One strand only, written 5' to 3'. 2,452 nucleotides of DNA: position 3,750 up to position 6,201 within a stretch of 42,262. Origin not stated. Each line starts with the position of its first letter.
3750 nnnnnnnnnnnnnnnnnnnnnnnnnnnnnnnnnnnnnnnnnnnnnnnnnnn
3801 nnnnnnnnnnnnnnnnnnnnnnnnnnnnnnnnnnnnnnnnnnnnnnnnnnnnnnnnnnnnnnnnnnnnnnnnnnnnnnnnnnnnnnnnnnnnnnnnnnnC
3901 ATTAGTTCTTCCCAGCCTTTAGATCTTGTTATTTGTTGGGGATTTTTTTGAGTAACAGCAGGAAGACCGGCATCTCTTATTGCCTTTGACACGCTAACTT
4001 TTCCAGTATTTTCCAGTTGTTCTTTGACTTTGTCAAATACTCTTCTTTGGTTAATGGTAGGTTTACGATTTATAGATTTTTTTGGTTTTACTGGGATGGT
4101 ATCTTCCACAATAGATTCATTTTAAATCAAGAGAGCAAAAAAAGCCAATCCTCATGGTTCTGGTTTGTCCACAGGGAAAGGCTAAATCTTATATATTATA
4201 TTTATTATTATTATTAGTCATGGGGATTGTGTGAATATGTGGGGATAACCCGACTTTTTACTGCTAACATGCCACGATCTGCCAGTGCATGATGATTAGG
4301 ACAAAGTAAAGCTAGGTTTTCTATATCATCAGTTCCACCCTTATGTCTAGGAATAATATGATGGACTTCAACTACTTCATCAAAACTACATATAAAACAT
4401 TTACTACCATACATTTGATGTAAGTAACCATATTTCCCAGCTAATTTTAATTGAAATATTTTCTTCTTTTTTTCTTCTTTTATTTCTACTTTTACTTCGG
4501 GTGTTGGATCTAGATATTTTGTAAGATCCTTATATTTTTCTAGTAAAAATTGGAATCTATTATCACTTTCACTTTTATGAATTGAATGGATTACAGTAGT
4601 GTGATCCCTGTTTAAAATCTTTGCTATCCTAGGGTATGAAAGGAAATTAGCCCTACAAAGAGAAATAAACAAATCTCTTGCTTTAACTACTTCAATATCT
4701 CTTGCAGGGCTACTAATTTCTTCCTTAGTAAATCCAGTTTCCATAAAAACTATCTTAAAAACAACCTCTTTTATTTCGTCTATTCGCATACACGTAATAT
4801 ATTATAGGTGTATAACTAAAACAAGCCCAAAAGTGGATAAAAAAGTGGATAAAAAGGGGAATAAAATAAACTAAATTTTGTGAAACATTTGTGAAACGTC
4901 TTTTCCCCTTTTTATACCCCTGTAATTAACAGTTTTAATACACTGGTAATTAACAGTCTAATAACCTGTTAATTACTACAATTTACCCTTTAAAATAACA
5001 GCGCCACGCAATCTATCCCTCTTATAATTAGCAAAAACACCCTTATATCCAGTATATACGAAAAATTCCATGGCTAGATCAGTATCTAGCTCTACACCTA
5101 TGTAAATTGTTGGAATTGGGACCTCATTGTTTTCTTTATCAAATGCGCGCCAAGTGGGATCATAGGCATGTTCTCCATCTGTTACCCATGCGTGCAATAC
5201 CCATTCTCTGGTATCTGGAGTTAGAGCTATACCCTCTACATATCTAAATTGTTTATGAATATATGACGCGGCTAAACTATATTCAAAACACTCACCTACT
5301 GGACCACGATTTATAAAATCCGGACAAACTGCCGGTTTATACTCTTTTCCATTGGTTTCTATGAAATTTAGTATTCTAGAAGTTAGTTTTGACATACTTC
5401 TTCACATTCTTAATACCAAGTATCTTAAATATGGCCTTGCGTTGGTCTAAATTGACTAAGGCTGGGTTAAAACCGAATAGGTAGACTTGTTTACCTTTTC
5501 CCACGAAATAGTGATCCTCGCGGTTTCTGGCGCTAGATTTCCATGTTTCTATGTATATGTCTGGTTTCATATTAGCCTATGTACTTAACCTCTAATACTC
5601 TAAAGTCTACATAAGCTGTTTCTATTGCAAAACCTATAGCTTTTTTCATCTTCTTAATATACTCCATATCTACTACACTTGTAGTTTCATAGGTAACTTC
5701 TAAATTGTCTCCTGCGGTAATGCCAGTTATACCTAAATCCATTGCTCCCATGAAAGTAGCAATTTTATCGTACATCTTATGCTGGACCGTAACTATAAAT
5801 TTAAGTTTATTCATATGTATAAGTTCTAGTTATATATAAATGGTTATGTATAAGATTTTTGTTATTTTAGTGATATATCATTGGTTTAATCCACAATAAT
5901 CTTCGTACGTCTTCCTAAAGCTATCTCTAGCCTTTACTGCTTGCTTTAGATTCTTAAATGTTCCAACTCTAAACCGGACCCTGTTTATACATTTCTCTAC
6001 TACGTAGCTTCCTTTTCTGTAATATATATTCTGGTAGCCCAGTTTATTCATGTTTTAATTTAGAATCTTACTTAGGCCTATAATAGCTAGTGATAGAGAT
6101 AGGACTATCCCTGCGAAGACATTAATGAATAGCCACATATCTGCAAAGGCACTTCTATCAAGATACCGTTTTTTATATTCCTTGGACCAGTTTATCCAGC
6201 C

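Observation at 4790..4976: Repeat-dense 187-bp control region with four different repeat systems (candidate origin, pac site or operator)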

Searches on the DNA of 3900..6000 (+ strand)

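Call 7: search_dna_similar(query=window:4000-6000:+, collection=phages, mode=near)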
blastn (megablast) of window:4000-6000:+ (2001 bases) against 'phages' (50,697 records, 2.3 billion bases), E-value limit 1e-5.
No match.

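Call 89: search_rna_families(source=window, start=3900, end=5500, threshold=evalue, max_evalue=1)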
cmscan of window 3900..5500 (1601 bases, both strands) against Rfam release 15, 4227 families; matches with E-value up to 1: 0.
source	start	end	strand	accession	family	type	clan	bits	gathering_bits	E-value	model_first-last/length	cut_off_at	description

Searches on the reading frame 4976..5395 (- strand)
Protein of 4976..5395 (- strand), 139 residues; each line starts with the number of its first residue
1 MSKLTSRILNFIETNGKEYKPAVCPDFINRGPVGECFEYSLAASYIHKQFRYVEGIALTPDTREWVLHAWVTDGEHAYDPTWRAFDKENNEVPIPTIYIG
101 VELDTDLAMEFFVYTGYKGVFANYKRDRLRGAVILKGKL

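Call 8: search_protein_families(library=pfam, proteins=[window:4976-5395:-], max_evalue=0.01)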
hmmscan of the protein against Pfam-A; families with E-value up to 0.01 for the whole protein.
window:4976-5395:- (139 aa): 0 families

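Call 9: search_protein_families(library=phrogs, proteins=[window:4976-5395:-], max_evalue=0.01)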
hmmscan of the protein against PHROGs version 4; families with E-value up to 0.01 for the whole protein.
window:4976-5395:- (139 aa): 0 families

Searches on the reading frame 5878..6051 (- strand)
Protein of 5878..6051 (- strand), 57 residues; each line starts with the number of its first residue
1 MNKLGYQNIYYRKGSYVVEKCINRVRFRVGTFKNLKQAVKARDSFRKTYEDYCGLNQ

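Call 8: search_protein_families(library=pfam, proteins=[window:5878-6051:-], max_evalue=0.01)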
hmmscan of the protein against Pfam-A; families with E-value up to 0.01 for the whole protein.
window:5878-6051:- (57 aa): 0 families

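Call 9: search_protein_families(library=phrogs, proteins=[window:5878-6051:-], max_evalue=0.01)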
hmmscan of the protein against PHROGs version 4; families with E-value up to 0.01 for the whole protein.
window:5878-6051:- (57 aa): 2 families
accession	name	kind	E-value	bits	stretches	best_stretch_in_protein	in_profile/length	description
phrog_99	-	DNA, RNA and nucleotide metabolism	1.1e-08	36.1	1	2-52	211-262/383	HNH endonuclease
phrog_4578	-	DNA, RNA and nucleotide metabolism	0.0012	19.7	1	2-50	65-115/130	HNH endonuclease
